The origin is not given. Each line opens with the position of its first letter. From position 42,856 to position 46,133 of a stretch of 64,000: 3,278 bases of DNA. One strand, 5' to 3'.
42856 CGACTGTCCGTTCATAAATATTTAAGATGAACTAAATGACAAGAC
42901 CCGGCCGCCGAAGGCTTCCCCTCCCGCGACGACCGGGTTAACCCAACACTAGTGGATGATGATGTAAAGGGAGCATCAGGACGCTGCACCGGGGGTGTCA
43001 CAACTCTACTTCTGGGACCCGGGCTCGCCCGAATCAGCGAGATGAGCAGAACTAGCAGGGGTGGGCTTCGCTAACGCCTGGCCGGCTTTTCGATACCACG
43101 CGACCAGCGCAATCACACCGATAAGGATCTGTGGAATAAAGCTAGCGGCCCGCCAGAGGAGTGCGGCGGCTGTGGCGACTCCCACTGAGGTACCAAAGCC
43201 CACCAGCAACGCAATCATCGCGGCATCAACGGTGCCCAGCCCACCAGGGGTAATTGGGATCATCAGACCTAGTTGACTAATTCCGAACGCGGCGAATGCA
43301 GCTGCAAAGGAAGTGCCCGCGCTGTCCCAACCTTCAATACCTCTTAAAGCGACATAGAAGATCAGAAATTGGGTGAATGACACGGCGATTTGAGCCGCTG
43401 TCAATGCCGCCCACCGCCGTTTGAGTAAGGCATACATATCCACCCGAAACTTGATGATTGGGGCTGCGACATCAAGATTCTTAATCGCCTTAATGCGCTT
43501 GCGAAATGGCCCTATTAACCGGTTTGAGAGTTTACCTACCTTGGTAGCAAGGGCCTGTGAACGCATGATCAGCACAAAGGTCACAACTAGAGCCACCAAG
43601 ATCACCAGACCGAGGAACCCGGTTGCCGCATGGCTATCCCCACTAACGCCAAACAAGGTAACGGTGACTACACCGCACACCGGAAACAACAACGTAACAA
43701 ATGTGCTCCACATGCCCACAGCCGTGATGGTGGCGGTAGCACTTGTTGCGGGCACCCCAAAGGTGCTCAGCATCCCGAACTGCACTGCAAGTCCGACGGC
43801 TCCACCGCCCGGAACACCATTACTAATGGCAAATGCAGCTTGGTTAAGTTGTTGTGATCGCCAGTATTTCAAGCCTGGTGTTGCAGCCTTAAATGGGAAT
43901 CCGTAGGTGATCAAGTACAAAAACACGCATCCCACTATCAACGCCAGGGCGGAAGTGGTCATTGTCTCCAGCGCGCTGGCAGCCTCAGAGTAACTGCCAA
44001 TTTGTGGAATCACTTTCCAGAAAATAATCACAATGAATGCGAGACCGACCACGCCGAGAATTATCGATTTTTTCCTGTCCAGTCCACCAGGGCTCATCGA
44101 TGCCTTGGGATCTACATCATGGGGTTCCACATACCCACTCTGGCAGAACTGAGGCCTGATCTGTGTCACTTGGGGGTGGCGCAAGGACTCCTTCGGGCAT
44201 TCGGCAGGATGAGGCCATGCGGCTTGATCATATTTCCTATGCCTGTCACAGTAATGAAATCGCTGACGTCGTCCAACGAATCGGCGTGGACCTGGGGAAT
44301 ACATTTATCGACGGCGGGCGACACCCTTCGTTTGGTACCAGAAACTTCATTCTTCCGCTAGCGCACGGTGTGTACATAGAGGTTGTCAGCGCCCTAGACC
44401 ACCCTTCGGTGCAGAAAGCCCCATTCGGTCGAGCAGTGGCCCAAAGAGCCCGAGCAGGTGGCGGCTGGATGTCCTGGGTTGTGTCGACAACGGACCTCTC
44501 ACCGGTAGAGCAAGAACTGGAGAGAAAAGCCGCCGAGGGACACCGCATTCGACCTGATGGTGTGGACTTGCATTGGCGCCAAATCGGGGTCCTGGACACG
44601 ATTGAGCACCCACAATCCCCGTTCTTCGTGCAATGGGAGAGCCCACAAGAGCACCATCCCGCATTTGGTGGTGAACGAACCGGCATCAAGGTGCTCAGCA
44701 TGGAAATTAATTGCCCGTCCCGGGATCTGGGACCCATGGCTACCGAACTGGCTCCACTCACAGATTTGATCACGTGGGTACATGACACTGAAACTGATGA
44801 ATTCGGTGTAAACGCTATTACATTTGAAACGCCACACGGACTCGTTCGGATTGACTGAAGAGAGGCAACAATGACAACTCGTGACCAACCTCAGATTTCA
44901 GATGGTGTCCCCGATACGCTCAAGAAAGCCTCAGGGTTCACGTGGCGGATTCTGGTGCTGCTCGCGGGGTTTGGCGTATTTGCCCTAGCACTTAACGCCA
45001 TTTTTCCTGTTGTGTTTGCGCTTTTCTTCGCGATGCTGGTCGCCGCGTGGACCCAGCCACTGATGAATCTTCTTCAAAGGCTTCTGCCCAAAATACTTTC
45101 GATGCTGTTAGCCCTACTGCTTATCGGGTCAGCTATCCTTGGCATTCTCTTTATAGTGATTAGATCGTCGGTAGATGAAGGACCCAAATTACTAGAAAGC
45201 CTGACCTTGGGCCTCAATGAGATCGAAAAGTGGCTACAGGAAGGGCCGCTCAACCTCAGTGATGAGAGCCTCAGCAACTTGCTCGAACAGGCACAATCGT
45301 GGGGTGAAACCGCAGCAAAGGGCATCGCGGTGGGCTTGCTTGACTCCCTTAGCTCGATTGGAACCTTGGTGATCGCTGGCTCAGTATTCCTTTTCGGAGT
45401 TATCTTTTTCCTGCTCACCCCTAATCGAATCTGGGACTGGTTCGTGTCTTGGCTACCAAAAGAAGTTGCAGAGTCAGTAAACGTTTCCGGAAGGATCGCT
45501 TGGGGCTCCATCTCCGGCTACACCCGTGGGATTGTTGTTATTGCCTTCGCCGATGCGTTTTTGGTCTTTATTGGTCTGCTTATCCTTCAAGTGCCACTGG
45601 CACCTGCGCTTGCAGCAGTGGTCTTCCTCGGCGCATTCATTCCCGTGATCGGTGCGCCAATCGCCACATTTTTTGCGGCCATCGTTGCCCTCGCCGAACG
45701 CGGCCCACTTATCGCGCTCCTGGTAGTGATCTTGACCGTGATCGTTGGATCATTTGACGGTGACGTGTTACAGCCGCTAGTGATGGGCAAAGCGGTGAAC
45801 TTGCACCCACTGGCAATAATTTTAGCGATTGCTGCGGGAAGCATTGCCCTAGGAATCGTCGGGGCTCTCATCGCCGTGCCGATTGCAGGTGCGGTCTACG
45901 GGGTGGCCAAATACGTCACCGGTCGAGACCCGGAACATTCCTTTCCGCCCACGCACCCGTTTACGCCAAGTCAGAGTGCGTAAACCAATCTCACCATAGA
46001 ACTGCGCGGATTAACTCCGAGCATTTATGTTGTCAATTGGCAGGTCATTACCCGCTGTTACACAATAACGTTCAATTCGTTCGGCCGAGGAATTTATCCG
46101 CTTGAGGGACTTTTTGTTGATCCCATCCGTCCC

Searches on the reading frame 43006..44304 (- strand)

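Call 35: search_protein_families(library=pfam, proteins=[window:43006-44304:-], max_evalue=0.00001)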
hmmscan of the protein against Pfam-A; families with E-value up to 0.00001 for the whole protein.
window:43006-44304:- (432 aa): 1 family
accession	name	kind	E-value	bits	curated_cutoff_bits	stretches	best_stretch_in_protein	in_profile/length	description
PF03706.18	LPG_synthase_TM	-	2.5e-25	90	33.4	1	85-396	2-302/302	Lysylphosphatidylglycerol synthase TM region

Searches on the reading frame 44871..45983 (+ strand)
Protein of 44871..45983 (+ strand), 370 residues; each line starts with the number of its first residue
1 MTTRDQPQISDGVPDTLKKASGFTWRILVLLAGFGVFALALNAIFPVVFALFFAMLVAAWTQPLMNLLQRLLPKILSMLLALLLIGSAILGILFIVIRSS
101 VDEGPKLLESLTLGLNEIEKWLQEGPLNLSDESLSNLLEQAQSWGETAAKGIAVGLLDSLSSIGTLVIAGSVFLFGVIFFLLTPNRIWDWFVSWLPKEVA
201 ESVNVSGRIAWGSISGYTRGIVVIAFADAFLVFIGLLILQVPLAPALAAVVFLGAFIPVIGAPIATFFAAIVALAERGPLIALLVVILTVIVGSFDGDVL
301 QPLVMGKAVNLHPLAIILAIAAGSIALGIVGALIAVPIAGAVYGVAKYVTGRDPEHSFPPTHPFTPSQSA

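Call 35: search_protein_families(library=pfam, proteins=[window:44871-45983:+], max_evalue=0.00001)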
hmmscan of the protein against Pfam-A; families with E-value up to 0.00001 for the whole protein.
window:44871-45983:+ (370 aa): 1 family
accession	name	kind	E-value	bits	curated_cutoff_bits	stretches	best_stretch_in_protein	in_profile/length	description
PF01594.21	AI-2E_transport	-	4.6e-53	180.9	34.3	1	32-343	5-320/327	AI-2E family transporter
